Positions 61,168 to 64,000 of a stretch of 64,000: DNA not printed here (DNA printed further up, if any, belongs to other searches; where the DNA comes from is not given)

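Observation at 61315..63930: An 877-aa modular pilin: prepilin N-terminus, seven-bladed SBBP beta-propeller and a C-terminal module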

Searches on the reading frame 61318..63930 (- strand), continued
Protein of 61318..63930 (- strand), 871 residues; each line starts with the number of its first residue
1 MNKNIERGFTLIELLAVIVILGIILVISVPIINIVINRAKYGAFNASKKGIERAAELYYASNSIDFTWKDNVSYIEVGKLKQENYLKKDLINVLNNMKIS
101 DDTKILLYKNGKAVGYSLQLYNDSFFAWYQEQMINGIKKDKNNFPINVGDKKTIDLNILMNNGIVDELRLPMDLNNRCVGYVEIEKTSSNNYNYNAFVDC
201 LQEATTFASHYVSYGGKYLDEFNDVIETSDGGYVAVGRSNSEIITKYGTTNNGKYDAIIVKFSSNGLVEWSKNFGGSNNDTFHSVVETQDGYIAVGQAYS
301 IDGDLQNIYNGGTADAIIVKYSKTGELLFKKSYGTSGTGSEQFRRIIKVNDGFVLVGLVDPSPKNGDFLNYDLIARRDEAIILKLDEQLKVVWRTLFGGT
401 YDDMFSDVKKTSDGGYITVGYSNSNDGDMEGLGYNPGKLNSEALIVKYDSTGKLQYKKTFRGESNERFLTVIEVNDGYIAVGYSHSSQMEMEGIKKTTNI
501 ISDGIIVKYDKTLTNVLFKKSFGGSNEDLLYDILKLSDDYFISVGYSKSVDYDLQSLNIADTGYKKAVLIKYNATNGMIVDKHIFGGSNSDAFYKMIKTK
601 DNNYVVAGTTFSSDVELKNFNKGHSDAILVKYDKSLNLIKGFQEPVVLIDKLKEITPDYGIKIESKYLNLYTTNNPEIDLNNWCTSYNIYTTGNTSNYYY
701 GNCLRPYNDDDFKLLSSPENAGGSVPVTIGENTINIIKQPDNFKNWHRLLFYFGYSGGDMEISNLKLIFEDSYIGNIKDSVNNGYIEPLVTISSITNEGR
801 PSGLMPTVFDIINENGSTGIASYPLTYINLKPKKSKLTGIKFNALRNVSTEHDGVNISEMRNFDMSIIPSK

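Call 8: find_encoding_contigs(protein=P0001, flank=10000, max_places=4)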
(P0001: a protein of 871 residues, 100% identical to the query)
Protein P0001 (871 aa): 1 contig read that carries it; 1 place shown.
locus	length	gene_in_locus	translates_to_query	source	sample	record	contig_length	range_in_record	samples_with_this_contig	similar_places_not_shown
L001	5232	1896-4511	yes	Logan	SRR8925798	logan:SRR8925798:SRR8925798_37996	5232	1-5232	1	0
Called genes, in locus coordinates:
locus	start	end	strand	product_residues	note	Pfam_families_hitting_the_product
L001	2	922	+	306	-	?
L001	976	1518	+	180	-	PF01765:RRF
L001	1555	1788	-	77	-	PF12844:HTH_19, PF13560:HTH_31 (weak), PF01381:HTH_3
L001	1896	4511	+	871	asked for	PF07963:N_methyl (weak)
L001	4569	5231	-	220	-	?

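Call 12: search_protein_families(library=pfam, proteins=[P0065, P0082, P0087, P0059, P0063], max_evalue=0.01)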
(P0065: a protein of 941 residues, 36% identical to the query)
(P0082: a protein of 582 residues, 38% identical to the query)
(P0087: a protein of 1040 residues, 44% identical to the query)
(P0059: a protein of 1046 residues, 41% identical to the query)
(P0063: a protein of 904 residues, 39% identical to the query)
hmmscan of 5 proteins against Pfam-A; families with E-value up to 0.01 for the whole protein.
P0065 (941 aa): 3 families
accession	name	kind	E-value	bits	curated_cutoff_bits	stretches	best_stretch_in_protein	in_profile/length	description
PF25293.1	Beta-prop_EMC1_N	-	2.8e-08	34.2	34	0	352-401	131-180/219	EMC1 N-terminal beta-propeller domain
PF21488.3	YqbF_HeH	-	1.3e-06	28.3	27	0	688-718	1-29/39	YqbF, HeH motif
PF07963.17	N_methyl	-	3e-06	27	21.2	1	2-24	4-26/27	Prokaryotic N-terminal methylation motif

P0082 (582 aa): 5 families
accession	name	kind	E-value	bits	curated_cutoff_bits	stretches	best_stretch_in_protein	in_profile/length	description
PF21488.3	YqbF_HeH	-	1.2e-06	28.4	27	0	370-388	1-19/39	YqbF, HeH motif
PF09837.15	DUF2064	-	4e-06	27.1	25.8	0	412-430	92-110/120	Uncharacterized protein conserved in bacteria (DUF2064)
PF05935.17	Arylsulfotrans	-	4.4e-06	26.4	24.2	1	132-277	10-137/374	Arylsulfotransferase (ASST)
PF25293.1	Beta-prop_EMC1_N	-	6.2e-06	26.5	34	0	148-195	130-177/219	EMC1 N-terminal beta-propeller domain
PF00400.38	WD40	-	9.3e-05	23.3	27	0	344-372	9-33/39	WD domain, G-beta repeat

P0087 (1040 aa): 8 families
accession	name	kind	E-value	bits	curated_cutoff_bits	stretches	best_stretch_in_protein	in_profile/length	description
PF13287.12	Fn3_assoc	-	1.8e-07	31.6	23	1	174-208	26-59/59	Fn3 associated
PF13290.12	CHB_HEX_C_1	-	2e-07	31.3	22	1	175-203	38-65/67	Chitobiase/beta-hexosaminidase C-terminal domain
PF21488.3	YqbF_HeH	-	2.6e-07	30.5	27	0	419-449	1-29/39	YqbF, HeH motif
PF03174.19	CHB_HEX_C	-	8.2e-06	26.1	23.6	0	870-909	34-70/76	Chitobiase/beta-hexosaminidase C-terminal domain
PF09136.16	Glucodextran_B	-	2.7e-05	24.4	27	0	887-918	48-79/83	Glucodextranase, domain B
PF19077.6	Big_13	-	3.9e-05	24.5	27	0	169-203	60-93/102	Bacterial Ig-like domain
PF07495.19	Y_Y_Y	-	0.00017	21.9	26.6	0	892-923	34-64/65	Y_Y_Y domain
PF21471.3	Reelin_subrepeat-B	-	0.0012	19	27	0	874-900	62-77/127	Reelin subrepeat B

P0059 (1046 aa): 6 families
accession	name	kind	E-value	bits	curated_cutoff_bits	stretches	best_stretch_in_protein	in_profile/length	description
PF25293.1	Beta-prop_EMC1_N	-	1.2e-12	48.4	34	0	629-718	90-175/219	EMC1 N-terminal beta-propeller domain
PF04447.17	dATP-dGTP_PPHyd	-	2.3e-06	28.2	23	0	834-866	56-88/97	dATP/dGTP pyrophosphohydrolase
PF22544.2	HYDIN_VesB_CFA65-like_Ig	-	3.5e-05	24.4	25.5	0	476-507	9-42/100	HYDIN/CFA65/VesB-like, Ig-like domain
PF09837.15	DUF2064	-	0.00028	21.2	25.8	0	405-425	95-115/120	Uncharacterized protein conserved in bacteria (DUF2064)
PF13242.12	Hydrolase_like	-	0.00031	21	22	0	539-569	25-55/75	HAD-hyrolase-like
PF07151.18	DUF1391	-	0.0019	18.2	27.3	0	700-717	14-31/48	Protein of unknown function (DUF1391)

P0063 (904 aa): 5 families
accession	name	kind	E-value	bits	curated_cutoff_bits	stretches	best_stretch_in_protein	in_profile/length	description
PF02368.24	Big_2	-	2e-13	50.5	22.8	1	458-528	2-72/79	Bacterial Ig-like domain (group 2)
PF25293.1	Beta-prop_EMC1_N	-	5.8e-11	42.9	34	0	647-705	130-188/219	EMC1 N-terminal beta-propeller domain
PF10049.14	DUF2283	-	1.9e-08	34.7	23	0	145-159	27-41/49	Protein of unknown function (DUF2283)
PF07151.18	DUF1391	-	0.00055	20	27.3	0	47-69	8-31/48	Protein of unknown function (DUF1391)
PF10794.15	DUF2606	-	0.0015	18.8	25.4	0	826-847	84-105/134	Protein of unknown function (DUF2606)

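Call 14: find_encoding_contigs(protein=P0011, flank=10000, max_places=3)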
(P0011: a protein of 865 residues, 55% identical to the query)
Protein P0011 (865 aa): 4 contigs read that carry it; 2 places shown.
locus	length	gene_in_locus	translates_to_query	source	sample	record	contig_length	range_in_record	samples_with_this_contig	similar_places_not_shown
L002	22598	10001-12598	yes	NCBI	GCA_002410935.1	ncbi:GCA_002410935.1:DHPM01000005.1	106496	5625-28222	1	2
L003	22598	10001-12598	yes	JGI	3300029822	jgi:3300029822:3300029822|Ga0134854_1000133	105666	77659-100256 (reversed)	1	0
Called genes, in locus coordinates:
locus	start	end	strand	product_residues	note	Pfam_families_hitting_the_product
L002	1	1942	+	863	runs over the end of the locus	PF07963:N_methyl (weak)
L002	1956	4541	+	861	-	PF07963:N_methyl (weak)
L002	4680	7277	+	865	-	PF07963:N_methyl (weak)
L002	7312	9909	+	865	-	PF07963:N_methyl (weak)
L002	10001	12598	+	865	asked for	PF07963:N_methyl (weak)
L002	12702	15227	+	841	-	PF07963:N_methyl (weak)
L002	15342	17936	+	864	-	PF07963:N_methyl (weak)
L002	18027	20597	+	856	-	PF07963:N_methyl (weak)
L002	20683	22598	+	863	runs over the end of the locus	PF07963:N_methyl (weak)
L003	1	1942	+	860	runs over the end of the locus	PF07963:N_methyl (weak)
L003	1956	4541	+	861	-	PF07963:N_methyl (weak)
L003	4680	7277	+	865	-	PF07963:N_methyl (weak)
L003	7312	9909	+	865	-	PF07963:N_methyl (weak)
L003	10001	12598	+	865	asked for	PF07963:N_methyl (weak)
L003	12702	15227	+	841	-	PF07963:N_methyl (weak)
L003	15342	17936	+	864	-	PF07963:N_methyl (weak)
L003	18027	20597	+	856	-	PF07963:N_methyl (weak)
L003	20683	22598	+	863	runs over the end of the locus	PF07963:N_methyl (weak)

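Call 16: find_related_loci(query=A1, collection=genome_contigs, flank=10000)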
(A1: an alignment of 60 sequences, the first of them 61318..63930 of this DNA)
Query A1 (871 aa) in genome_contigs; peptide patterns used: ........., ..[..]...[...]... (x = any residue, [..] = any of these).
598 stretches matched a pattern (row limit reached: there are more); 302 encode a relative of the query (tblastn E <= 1e-3); the best 80 are kept; 80 distinct loci.
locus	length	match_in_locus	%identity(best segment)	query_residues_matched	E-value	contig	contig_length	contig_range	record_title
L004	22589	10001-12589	53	6-870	0e+0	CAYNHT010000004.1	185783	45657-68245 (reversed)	MAG TPA_asm: uncultured Muribaculaceae bacterium isolate SRP241341_co1_139 genome assembly, contig: NODE_66_length_18578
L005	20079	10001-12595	56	1-870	0e+0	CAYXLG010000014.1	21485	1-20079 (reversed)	MAG TPA_asm: uncultured Muribaculaceae bacterium isolate SRP192927_co8_203 genome assembly, contig: NODE_1919_length_214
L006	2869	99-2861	39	1-867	6e-172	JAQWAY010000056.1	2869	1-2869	MAG: Bacilli bacterium isolate STF2_207 NODE_155891_length_2869_cov_14.732312_Sandtown_F2, whole genome shotgun sequence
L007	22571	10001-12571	47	6-870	0e+0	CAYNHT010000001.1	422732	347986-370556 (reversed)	MAG TPA_asm: uncultured Muribaculaceae bacterium isolate SRP241341_co1_139 genome assembly, contig: NODE_4_length_422732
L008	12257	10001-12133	34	143-869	4e-98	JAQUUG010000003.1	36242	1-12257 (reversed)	MAG: Bacilli bacterium isolate STD2_138 NODE_4052_length_36242_cov_3.860889_Sandtown_D2, whole genome shotgun sequence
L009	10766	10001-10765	60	7-447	3e-88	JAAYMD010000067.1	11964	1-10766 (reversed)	MAG: Mollicutes bacterium isolate AS20ysBPTH_155 66457_AS20, whole genome shotgun sequence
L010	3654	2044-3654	36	3-637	1e-68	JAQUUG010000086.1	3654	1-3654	MAG: Bacilli bacterium isolate STD2_138 NODE_122054_length_3654_cov_3.290899_Sandtown_D2, whole genome shotgun sequence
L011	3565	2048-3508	30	1-489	2e-26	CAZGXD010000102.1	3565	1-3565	MAG TPA_asm: uncultured Muribaculaceae bacterium isolate binchicken_co157_473 genome assembly, contig: NODE_64951_length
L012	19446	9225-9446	47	6-79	5e-14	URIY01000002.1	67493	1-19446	uncultured Tenericutes bacterium isolate UMGS1045 genome assembly, contig: NODE_259_length_67493_cov_13.985453, whole ge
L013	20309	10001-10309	35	7-109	2e-12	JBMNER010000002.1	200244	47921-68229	MAG: Bacilli bacterium isolate SBF912LR0HQ0071 contig_38052, whole genome shotgun sequence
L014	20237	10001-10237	49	6-87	5e-12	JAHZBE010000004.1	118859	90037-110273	MAG: bacterium isolate HRGM_Genome_2006 HRGM_Genome_2006_4, whole genome shotgun sequence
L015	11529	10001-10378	36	6-125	1e-11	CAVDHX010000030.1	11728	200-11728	Sphaerochaetaceae bacterium isolate SRR8978504_cleanbin_000001 genome assembly, contig: Spades_SRR8978504_contig_229, wh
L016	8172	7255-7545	42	3-95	1e-11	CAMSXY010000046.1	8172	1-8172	MAG TPA_asm: uncultured Bacillales bacterium isolate ERR9465699_bin.50_metawrap_v1.3_MAG genome assembly, contig: NODE.5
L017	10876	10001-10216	47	7-70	1e-11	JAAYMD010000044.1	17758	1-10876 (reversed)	MAG: Mollicutes bacterium isolate AS20ysBPTH_155 45729_AS20, whole genome shotgun sequence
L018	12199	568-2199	59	5-62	2e-11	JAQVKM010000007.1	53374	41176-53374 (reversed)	MAG: Bacilli bacterium isolate STE_87 NODE_1041_length_53374_cov_6.378031_Sandtown_E, whole genome shotgun sequence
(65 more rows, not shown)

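Call 19: find_encoding_contigs(protein=P0038, flank=10000, max_places=3)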
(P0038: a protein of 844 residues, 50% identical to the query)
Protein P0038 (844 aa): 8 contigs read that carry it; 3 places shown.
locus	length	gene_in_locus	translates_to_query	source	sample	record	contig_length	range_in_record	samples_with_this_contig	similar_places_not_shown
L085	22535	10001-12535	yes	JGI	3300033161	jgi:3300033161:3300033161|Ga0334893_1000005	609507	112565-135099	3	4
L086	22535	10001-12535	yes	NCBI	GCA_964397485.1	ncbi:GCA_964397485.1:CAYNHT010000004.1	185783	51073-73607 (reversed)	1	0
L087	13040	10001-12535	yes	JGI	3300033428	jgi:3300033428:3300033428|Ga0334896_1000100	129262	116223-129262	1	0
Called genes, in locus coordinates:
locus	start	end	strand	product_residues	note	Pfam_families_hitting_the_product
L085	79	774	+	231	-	PF00687:Ribosomal_L1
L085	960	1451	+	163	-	PF00466:Ribosomal_L10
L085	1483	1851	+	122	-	PF16320:Ribosomal_L12_N, PF00542:Ribosomal_L12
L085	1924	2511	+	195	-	PF03848:TehB (weak), PF05175:MTS, PF06325:PrmA (weak), PF13649:Methyltransf_25, PF13847:Methyltransf_31 (weak)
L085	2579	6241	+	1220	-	PF04563:RNA_pol_Rpb2_1, PF04561:RNA_pol_Rpb2_2, PF04565:RNA_pol_Rpb2_3, PF10385:RNA_pol_Rpb2_45, PF00562:RNA_pol_Rpb2_6, PF04560:RNA_pol_Rpb2_7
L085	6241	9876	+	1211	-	PF04997:RNA_pol_Rpb1_1, PF00623:RNA_pol_Rpb1_2, PF04983:RNA_pol_Rpb1_3, PF05000:RNA_pol_Rpb1_4, PF04998:RNA_pol_Rpb1_5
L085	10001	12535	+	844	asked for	PF07963:N_methyl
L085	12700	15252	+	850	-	PF07963:N_methyl (weak)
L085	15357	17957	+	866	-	PF07963:N_methyl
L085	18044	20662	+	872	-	PF07963:N_methyl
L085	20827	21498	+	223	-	PF00293:NUDIX (weak), PF19368:WHD_AraR, PF21906:WHD_NrtR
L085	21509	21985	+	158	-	-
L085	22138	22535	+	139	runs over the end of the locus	PF00164:Ribosom_S12_S23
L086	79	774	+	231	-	PF00687:Ribosomal_L1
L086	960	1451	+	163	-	PF00466:Ribosomal_L10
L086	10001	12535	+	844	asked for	PF07963:N_methyl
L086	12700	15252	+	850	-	PF07963:N_methyl (weak)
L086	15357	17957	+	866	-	PF07963:N_methyl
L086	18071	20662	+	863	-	PF07963:N_methyl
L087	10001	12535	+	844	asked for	PF07963:N_methyl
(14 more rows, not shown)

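Call 20: find_encoding_contigs(protein=P0035, flank=10000, max_places=3)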
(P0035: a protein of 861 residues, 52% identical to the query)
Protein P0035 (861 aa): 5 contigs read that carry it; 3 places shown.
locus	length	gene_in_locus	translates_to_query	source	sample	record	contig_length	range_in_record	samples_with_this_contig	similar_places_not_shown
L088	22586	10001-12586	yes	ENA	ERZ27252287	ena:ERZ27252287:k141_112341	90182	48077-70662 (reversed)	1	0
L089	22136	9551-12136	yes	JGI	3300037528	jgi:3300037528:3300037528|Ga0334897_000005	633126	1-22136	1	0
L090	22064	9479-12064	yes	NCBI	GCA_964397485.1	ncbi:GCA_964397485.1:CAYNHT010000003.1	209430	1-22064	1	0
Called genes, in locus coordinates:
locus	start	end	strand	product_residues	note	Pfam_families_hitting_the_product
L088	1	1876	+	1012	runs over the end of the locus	PF07963:N_methyl, PF02494:HYR (faint), PF16403:Bact_surface_Ig-like, PF07581:Glug (faint)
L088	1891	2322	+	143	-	-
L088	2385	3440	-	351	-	PF13487:HD_5, PF01966:HD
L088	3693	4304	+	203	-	PF00440:TetR_N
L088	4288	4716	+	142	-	PF04205:FMN_bind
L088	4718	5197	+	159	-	PF12641:Flavodoxin_3 (weak), PF12724:Flavodoxin_5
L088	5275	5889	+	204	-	PF04239:DUF421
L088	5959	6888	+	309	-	PF02129:Peptidase_S15, PF00561:Abhydrolase_1, PF12146:Hydrolase_4, PF12697:Abhydrolase_6, PF00326:Peptidase_S9 (weak)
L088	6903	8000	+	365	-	PF00144:Beta-lactamase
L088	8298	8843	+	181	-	-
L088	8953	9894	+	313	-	-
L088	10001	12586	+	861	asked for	PF07963:N_methyl (weak)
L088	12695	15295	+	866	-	PF07963:N_methyl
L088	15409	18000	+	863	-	PF07963:N_methyl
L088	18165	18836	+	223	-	PF00293:NUDIX (weak), PF19368:WHD_AraR, PF21906:WHD_NrtR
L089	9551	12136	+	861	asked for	PF07963:N_methyl (weak)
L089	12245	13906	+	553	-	PF07963:N_methyl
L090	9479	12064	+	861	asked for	PF07963:N_methyl (weak)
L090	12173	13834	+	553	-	PF07963:N_methyl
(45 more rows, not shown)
